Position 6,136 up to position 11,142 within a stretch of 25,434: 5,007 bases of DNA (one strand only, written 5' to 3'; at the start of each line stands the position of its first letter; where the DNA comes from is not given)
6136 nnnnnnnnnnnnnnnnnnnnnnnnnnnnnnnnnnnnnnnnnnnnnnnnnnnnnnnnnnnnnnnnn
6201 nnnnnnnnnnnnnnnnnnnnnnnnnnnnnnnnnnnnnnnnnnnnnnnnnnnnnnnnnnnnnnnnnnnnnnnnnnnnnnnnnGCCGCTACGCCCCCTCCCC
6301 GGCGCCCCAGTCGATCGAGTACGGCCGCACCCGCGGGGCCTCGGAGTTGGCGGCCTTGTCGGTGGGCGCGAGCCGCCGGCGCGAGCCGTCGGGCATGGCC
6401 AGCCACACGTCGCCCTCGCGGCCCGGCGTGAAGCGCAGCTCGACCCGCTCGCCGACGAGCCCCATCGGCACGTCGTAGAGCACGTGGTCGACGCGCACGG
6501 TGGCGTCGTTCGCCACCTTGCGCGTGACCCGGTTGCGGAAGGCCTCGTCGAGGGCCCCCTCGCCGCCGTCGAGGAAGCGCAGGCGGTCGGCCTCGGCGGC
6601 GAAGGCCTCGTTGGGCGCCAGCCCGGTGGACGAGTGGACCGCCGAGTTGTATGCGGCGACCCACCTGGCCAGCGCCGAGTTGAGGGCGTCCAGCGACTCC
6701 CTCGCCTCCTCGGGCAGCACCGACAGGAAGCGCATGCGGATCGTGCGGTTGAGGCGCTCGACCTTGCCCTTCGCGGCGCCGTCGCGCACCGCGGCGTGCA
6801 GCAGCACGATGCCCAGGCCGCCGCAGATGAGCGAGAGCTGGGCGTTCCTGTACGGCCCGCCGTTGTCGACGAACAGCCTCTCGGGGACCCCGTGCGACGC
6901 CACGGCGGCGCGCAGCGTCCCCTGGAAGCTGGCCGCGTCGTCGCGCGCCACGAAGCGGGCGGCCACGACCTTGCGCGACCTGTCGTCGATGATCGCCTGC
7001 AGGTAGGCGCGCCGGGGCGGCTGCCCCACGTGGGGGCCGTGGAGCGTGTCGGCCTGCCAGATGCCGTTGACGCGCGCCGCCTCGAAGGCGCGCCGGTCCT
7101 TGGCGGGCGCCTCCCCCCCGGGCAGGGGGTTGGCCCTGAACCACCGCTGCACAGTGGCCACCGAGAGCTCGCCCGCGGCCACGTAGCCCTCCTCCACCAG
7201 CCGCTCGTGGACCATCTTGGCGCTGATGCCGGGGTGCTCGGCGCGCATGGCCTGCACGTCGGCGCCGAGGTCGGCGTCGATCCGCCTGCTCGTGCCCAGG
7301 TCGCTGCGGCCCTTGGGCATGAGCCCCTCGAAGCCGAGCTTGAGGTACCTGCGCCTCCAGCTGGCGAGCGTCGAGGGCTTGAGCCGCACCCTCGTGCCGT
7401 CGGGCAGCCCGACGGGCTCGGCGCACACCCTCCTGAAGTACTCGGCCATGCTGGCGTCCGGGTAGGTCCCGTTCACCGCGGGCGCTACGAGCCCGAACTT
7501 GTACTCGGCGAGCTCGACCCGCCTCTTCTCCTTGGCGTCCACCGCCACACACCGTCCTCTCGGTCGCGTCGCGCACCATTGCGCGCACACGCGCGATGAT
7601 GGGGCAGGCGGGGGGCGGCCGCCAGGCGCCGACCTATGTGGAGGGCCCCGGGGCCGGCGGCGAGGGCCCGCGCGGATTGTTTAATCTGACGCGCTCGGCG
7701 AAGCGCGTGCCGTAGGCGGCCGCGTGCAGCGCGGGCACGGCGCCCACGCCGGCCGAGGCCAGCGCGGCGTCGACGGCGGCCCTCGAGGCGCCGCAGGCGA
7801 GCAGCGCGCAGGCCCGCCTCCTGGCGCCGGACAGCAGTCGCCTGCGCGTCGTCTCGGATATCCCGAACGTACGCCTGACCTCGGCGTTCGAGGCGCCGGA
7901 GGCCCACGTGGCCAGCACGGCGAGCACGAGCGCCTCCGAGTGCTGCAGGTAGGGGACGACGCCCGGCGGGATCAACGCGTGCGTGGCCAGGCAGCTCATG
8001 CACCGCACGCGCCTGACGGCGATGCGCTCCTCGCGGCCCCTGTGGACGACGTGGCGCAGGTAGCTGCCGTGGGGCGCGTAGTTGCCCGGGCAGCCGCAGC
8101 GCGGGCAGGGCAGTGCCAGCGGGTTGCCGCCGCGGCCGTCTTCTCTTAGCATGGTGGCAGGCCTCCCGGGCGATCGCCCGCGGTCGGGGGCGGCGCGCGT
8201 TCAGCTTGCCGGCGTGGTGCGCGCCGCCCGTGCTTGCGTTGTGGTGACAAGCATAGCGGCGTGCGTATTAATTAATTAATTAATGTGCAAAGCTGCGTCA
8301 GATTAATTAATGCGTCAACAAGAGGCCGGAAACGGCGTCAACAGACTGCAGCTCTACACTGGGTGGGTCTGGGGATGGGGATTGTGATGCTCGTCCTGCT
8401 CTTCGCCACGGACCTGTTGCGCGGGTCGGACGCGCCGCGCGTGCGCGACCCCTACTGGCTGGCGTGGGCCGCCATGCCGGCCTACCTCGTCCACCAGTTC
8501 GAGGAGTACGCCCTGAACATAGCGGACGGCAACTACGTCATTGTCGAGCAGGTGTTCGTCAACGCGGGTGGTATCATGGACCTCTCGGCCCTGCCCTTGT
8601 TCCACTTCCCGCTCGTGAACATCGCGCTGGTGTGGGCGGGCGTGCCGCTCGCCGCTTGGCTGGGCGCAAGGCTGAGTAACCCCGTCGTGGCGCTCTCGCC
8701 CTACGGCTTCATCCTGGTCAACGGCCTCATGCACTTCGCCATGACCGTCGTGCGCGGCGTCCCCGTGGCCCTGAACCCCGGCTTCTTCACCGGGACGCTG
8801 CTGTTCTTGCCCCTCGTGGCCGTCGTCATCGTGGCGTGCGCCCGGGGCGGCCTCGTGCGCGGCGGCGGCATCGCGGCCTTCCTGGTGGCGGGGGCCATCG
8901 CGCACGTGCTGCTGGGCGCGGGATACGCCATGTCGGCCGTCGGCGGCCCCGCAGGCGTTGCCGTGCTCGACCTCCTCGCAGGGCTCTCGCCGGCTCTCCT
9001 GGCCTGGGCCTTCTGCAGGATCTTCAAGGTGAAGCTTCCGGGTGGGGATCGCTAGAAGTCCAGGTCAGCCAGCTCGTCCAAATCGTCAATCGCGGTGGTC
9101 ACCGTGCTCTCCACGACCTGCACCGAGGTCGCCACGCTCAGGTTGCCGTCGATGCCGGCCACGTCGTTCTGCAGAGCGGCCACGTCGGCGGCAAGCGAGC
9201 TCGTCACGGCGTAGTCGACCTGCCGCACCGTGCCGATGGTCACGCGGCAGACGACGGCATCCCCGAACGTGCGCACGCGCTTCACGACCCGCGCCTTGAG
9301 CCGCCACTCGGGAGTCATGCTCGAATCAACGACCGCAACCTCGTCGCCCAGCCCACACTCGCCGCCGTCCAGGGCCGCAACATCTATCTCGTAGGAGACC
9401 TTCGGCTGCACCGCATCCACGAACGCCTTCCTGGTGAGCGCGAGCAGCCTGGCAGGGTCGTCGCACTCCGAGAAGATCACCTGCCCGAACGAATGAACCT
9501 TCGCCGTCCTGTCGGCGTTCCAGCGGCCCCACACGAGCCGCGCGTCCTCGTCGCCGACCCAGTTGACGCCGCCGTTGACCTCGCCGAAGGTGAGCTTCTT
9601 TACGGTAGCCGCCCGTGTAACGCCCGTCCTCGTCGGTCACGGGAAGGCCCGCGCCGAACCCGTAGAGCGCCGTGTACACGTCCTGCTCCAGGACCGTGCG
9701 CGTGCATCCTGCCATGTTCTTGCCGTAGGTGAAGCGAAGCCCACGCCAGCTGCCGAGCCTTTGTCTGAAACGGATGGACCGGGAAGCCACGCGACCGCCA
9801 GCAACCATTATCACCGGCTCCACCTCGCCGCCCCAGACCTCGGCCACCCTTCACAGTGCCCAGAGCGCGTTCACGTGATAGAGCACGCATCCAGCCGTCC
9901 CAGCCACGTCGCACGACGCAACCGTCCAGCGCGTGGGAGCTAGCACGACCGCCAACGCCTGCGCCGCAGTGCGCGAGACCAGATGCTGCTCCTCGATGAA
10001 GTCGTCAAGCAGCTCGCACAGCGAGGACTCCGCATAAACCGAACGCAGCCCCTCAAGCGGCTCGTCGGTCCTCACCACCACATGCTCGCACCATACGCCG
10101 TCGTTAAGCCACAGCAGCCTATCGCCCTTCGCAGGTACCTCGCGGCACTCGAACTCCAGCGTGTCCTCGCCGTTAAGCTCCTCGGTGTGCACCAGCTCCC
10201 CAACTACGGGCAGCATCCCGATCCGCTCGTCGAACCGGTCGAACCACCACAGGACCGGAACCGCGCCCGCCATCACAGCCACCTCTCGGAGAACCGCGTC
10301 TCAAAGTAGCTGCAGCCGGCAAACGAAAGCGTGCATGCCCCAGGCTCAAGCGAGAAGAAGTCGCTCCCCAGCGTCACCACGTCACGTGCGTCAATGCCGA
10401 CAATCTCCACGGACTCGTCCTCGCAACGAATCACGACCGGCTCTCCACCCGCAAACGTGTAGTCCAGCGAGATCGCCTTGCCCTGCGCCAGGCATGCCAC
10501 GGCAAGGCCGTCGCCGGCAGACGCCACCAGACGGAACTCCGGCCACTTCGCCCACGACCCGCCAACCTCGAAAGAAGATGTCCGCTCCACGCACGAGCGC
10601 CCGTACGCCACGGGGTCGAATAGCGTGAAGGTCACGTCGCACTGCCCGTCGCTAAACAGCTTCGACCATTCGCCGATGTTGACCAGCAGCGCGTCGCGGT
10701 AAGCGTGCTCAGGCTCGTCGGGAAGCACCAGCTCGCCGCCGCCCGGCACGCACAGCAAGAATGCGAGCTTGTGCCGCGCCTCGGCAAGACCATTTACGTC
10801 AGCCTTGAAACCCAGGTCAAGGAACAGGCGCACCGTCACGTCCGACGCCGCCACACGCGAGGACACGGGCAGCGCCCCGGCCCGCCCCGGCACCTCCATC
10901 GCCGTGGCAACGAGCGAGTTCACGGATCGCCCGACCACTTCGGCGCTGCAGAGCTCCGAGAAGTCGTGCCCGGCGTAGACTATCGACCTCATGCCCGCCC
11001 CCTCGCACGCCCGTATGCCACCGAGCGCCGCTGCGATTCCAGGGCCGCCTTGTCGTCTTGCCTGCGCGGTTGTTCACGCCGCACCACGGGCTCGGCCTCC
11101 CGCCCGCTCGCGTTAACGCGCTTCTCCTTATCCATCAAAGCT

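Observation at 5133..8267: About 72% GC TniA/TniB-like transposon inserted into the tetR-HXXEE divergent promoter, with two unrecognised accessory genes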

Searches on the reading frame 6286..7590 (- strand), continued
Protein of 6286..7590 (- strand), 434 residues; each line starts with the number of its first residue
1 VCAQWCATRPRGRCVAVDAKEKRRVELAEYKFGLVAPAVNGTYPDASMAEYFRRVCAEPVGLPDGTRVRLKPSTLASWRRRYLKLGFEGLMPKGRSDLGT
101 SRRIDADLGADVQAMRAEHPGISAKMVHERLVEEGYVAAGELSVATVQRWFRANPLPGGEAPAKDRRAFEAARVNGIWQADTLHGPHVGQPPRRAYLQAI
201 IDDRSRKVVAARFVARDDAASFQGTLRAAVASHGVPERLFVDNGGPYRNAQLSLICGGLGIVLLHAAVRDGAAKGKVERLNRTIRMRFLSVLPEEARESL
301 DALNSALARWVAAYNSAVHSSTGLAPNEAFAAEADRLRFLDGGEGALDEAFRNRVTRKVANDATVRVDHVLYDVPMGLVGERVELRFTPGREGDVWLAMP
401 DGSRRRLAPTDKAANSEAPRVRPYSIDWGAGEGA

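Call 77: search_solved_structures(query=A4, max_evalue=0.1)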
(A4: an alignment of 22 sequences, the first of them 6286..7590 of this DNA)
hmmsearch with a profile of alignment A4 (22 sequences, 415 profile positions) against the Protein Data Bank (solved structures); distinct sequences matched with E-value up to 0.1: 144 (the best 60 are shown).
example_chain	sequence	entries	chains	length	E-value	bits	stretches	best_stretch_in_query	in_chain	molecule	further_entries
8rdu_R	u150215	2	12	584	7.5e-30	107.2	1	47-391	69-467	TnsB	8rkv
7svw_A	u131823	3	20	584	7.5e-30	107.2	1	47-391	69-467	TnsB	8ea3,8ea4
8aa5_AP1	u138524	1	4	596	8.2e-30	107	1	47-391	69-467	TnsB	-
8b4h_A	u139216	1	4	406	6.2e-14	54.7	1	160-405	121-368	Putative transposase for insertion sequence element IS5376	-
8q4d_A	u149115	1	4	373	1e-13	54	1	160-398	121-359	Putative transposase for insertion sequence element IS5376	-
7pel_A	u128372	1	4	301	4.3e-12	48.7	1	156-276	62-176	Pol protein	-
7ouf_D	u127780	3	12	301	4.3e-12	48.7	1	156-276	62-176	Integrase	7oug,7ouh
30jv_A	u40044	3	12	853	6.1e-12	48.2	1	212-340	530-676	TnsA endonuclease N-terminal domain-containing protein,TnsB transposase | PseTnsAB artificial fusion protein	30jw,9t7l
30ga_R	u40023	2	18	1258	1.6e-11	46.8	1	215-340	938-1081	Maltose/maltodextrin-binding periplasmic protein,TnsA endonuclease N-terminal domain-conta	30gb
6qbv_A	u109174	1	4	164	9.7e-11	44.2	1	157-270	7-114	Integrase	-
6qbt_A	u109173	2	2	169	1.1e-10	44.1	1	157-270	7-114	HTLV-2 integrase catalytic core domain | integrase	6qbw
9y7b_A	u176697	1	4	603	1.9e-10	43.3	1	201-405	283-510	IF3A Tn6677 TnsB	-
6voy_A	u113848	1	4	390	7.7e-10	41.3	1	156-274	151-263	DNA-binding protein 7d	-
5ejk_A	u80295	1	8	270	1.6e-09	40.2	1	158-271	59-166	Gag-Pro-Pol polyprotein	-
1c0m_A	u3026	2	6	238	1.6e-09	40.2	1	158-272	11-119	PROTEIN (INTEGRASE) | RSV INTEGRASE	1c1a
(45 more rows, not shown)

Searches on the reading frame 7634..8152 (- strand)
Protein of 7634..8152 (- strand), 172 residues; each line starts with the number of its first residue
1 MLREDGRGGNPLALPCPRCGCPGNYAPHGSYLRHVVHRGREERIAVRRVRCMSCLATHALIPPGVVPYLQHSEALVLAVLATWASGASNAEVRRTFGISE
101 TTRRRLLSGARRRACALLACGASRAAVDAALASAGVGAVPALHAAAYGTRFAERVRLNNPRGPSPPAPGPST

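Call 6: search_protein_families(library=pfam, proteins=[window:7634-8152:-], max_evalue=0.01)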
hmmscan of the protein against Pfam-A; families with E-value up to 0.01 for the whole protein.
window:7634-8152:- (172 aa): 2 families
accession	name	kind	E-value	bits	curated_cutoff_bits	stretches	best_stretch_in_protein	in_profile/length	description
PF20020.4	DUF6431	-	1.3e-11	44.6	26.6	1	16-91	1-75/82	Domain of unknown function (DUF6431)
PF14354.12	Lar_restr_allev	-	0.0021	18.7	28.6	1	14-56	4-33/58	Restriction alleviation protein Lar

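Call 8: search_protein_families(library=ncbifam, proteins=[window:7634-8152:-], max_evalue=0.01)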
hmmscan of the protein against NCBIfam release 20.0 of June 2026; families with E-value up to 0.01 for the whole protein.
window:7634-8152:- (172 aa): 1 family
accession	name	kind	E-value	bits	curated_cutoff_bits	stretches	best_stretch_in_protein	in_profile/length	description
NF033550.5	transpos_ISL3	equivalog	4.9e-07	29.2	180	1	15-113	12-114/370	ISL3 family transposase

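Call 43: find_homologous_proteins(query=window:7634-8152:-)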
Query window:7634-8152:- (172 aa): 89 proteins with E <= 0.001 among 1635 candidates.
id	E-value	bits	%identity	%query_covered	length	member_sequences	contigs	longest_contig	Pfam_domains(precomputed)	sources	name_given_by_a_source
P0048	1.1e-106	372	100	100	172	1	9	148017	PF20020.5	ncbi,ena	-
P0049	1.2e-90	320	85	100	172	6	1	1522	PF20020.5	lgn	-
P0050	3.0e-87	309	84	100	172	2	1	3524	PF20020.5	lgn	-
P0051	2.9e-85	303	83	100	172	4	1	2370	PF20020.5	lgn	-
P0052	2.9e-85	303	83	100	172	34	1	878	PF20020.5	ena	-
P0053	3.8e-85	302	83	100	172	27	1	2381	PF20020.5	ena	-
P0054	7.3e-85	301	83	100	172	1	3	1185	PF20020.5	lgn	-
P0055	7.8e-85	301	82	100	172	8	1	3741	PF20020.5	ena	-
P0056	6.6e-84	298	80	100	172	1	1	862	PF20020.5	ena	-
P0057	8.0e-83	295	80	100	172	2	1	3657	PF20020.5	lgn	-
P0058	9.6e-83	294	82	100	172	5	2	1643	PF14354.14,PF20020.5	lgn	-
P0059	2.3e-82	293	78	100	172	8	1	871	PF20020.5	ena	-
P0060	4.9e-82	292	80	100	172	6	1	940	PF20020.5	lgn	-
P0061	8.9e-82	291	80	100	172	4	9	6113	PF20020.5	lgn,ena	-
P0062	1.4e-81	291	80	100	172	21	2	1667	PF20020.5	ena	-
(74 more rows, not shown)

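Call 44: find_encoding_contigs(protein=P0048, flank=5000, max_places=10)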
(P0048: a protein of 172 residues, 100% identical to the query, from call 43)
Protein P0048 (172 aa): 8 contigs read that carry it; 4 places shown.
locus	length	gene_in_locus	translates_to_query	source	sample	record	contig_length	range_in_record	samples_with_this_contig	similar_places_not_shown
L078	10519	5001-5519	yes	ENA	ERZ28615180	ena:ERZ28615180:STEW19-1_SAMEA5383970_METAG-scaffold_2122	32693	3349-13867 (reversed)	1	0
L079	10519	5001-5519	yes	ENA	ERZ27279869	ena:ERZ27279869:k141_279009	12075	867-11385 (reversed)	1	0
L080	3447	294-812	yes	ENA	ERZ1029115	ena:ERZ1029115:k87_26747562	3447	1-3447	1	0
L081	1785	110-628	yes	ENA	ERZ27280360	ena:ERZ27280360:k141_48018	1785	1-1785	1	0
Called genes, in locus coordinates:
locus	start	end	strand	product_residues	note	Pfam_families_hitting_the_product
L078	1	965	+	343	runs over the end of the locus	-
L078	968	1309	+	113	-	-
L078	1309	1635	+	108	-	PF10665:Minor_capsid_1 (weak)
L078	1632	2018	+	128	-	-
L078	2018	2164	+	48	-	-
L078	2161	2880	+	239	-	PF22768:SPP1_Dit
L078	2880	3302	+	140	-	-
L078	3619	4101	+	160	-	-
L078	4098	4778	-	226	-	PF13787:HXXEE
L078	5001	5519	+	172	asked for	PF20020:DUF6431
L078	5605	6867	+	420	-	PF13683:rve_3 (faint), PF13565:HTH_32, PF00665:rve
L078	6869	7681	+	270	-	PF13401:AAA_22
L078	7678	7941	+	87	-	-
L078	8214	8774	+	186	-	-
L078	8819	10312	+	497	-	-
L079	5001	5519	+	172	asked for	PF20020:DUF6431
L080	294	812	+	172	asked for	PF20020:DUF6431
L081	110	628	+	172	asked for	PF20020:DUF6431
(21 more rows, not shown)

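Call 53: search_protein_families(library=phrogs, proteins=[window:7634-8152:-], max_evalue=0.001)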
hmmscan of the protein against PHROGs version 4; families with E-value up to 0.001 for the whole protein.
window:7634-8152:- (172 aa): 0 families

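Call 54: predict_structure(alignment_id=A1)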
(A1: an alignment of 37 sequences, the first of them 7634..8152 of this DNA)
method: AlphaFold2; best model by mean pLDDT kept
length: 172 residues; sequences in the alignment: 37
mean_pLDDT: 85.8   pTM: 0.74
mean pLDDT of the five models: 85.8, 84.6, 82.6, 81.3, 69.1
residues with pLDDT >= 90: 88; 70-90: 64; 50-70: 14; < 50: 6
segments of 3 or more residues with pLDDT < 50: 157-162
pLDDT, mean of each block of 10 residues (from residue 1): 73 86 91 86 92 93 79 91 96 93 91 92 95 92 86 64 63 61
secondary structure, 60 per line:
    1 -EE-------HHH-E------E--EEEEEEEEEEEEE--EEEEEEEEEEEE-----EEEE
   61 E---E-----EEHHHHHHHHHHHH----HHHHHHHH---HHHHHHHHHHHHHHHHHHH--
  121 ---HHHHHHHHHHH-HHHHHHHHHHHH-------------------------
elements in order: E25-37 E40-51 E57-61 H73-84 H89-96 H100-118 H124-134 H136-147

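Call 97: list_cluster_members(proteins=[P0048, P0149])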
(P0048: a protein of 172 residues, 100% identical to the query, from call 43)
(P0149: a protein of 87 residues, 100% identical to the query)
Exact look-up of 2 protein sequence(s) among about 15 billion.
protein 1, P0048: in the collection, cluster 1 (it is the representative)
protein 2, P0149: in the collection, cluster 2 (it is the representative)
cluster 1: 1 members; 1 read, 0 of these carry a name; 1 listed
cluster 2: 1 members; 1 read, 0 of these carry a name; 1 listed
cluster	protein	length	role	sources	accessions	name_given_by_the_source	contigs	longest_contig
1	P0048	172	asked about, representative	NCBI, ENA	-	-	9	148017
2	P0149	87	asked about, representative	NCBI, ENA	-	-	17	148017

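Call 104: fold_search(model_id=the predicted structure, library=pdb)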
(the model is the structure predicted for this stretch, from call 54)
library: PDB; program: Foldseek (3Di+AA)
matches with E <= 10: 434; with E <= 0.001: 0
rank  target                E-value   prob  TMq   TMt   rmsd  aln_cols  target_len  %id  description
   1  6xg8_A                7.1e-02  0.92  0.34  0.17   5.0       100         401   15  ISCth4 transposase, pre-cleaved complex, PCC (released 2020-10-14)
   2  4zmr_A                1.0e-01  0.95  0.29  0.25   7.7        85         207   20  Structural characterization of the full-length response regulator spr1814 in complex with a phosphate analogue reveals (released 2016-04-27)
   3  9y66_C                1.6e-01  0.21  0.15  0.06  14.3        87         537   15  attLsym bound serine integrase complex in the dimeric state (released 2026-02-04)
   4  6ugl_A                1.8e-01  0.60  0.31  0.25  15.4       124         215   15  Vibrio cholerae quorum-sensing receptor VqmA bound to its autoinducer ligand DPO (released 2020-01-29)
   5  2x48_A                2.8e-01  0.72  0.19  0.52   6.1        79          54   15  ORF 55 from Sulfolobus islandicus rudivirus 1 (released 2010-07-21)
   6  8orw                  2.8e-01  0.14  0.17  0.17  12.8       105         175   10  Crystal structure of human STING in complex with the agonist MD1203 (released 2023-12-20)
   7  6xgx_A                3.1e-01  0.63  0.31  0.15   4.2        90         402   18  ISCth4 transposase, strand transfer complex 1, STC1 (released 2020-10-14)
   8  6ide_B                4.0e-01  0.38  0.30  0.23  14.1       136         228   14  Crystal structure of the Vibrio cholera VqmA-Ligand-DNA complex provides molecular mechanisms for drug design (released 2019-01-16)
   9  4e30                  4.2e-01  0.23  0.20  0.09  11.2        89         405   18  X-ray Structure of the H181N/E224Q double mutant of TcaB9, a C-3'-Methyltransferase, in Complex with S-Adenosyl-L-Homocy (released 2012-04-25)
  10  4loi_A                4.2e-01  0.18  0.18  0.17   9.1        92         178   12  Crystal structure of hSTING(H232) in complex with c[G(2',5')pA(2',5')p] (released 2013-08-14)
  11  6lbk_B                4.5e-01  0.08  0.15  0.09  12.8       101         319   13  Structure of rat GLD-2 (Terminal nucleotidyltransferase 2, TENT2) (released 2020-07-22)
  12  7x1k_A                5.0e-01  0.87  0.25  0.57   3.5        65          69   22  Crystal structure of the flagellar expression regulator DegU from Listeria monocytogenes (released 2022-08-10)
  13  8cll_A                5.3e-01  0.16  0.21  0.12  18.8        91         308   14  Structural insights into human TFIIIC promoter recognition (released 2023-06-21)
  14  4e2y                  5.3e-01  0.16  0.20  0.10  12.4       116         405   16  X-ray Structure of the E224Q mutant of TcaB9, a C-3'-Methyltransferase, in Complex with S-Adenosyl-L-Homocysteine and Su (released 2012-04-25)
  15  4nvs_B                6.3e-01  0.38  0.21  0.23   6.8        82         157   15  Crystal Structure of the Q18CP6_CLOD6 protein from glyoxalase family. Northeast Structural Genomics Consortium Target  (released 2013-12-18)
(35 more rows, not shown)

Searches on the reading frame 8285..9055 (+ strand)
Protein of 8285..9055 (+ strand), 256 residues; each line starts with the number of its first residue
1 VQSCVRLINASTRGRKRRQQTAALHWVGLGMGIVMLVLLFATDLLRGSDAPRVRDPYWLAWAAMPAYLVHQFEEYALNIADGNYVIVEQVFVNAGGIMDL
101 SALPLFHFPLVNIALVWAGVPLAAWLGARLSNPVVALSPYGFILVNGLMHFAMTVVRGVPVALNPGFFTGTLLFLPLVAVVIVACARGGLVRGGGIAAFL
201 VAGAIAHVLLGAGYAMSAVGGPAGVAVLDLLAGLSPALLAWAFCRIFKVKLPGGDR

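Call 6: search_protein_families(library=pfam, proteins=[window:8285-9055:+], max_evalue=0.01)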
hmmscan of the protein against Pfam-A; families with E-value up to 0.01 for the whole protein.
window:8285-9055:+ (256 aa): 1 family
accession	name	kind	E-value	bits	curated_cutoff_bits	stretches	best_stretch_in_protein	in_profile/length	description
PF13787.11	HXXEE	-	1.9e-10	41.9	25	1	61-180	1-113/114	Protein of unknown function with HXXEE motif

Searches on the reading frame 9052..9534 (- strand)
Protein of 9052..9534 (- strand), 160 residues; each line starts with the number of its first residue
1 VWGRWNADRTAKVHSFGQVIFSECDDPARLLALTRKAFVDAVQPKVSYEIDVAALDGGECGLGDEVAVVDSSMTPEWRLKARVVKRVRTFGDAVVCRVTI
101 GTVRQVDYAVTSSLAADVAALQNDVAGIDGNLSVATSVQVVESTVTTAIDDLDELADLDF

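Call 53: search_protein_families(library=phrogs, proteins=[window:9052-9534:-], max_evalue=0.001)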
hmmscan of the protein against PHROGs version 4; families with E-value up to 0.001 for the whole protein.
window:9052-9534:- (160 aa): 5 families
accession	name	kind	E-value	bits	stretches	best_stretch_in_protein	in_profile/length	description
phrog_12312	-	head and packaging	3e-32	112.8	1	4-154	251-406/784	virion structural protein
phrog_4798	-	tail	8.7e-08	31.8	1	22-126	302-404/796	tail protein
phrog_588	-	tail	5.5e-05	22.6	1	23-147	313-438/955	tail fiber protein and host specificity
phrog_20449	-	unknown function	8.1e-05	22.3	1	17-133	276-388/663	-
phrog_6253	-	tail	0.00056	19.9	1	23-147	297-425/589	minor tail protein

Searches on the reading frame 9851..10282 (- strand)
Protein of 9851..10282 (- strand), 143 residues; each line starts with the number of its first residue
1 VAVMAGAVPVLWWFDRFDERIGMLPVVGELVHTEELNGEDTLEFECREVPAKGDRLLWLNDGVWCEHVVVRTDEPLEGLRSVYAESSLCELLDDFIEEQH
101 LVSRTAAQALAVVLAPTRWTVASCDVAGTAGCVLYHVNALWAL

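Call 53: search_protein_families(library=phrogs, proteins=[window:9851-10282:-], max_evalue=0.001)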
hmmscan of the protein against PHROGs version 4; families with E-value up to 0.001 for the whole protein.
window:9851-10282:- (143 aa): 2 families
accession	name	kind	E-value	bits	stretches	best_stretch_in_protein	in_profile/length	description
phrog_12312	-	head and packaging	3.1e-29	102.9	1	11-143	3-144/784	virion structural protein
phrog_3475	-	tail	2.2e-05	23.8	1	20-133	405-528/841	minor tail protein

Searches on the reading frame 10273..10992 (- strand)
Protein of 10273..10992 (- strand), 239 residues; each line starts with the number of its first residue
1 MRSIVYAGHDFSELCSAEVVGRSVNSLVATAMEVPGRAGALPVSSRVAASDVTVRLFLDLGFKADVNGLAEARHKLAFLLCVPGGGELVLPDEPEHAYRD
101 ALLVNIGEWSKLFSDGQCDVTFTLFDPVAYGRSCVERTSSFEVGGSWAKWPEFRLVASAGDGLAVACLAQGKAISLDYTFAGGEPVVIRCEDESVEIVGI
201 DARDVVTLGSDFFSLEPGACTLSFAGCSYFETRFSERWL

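Call 53: search_protein_families(library=phrogs, proteins=[window:10273-10992:-], max_evalue=0.001)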
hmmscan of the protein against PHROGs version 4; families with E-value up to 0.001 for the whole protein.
window:10273-10992:- (239 aa): 3 families
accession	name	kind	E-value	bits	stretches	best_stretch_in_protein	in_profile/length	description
phrog_33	-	tail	1.1e-16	62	1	32-239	72-278/651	distal tail protein Dit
phrog_202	-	tail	4.7e-12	46.5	1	1-132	20-152/523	distal tail protein Dit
phrog_5577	-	tail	1e-07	32.7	1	123-225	177-277/295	minor tail protein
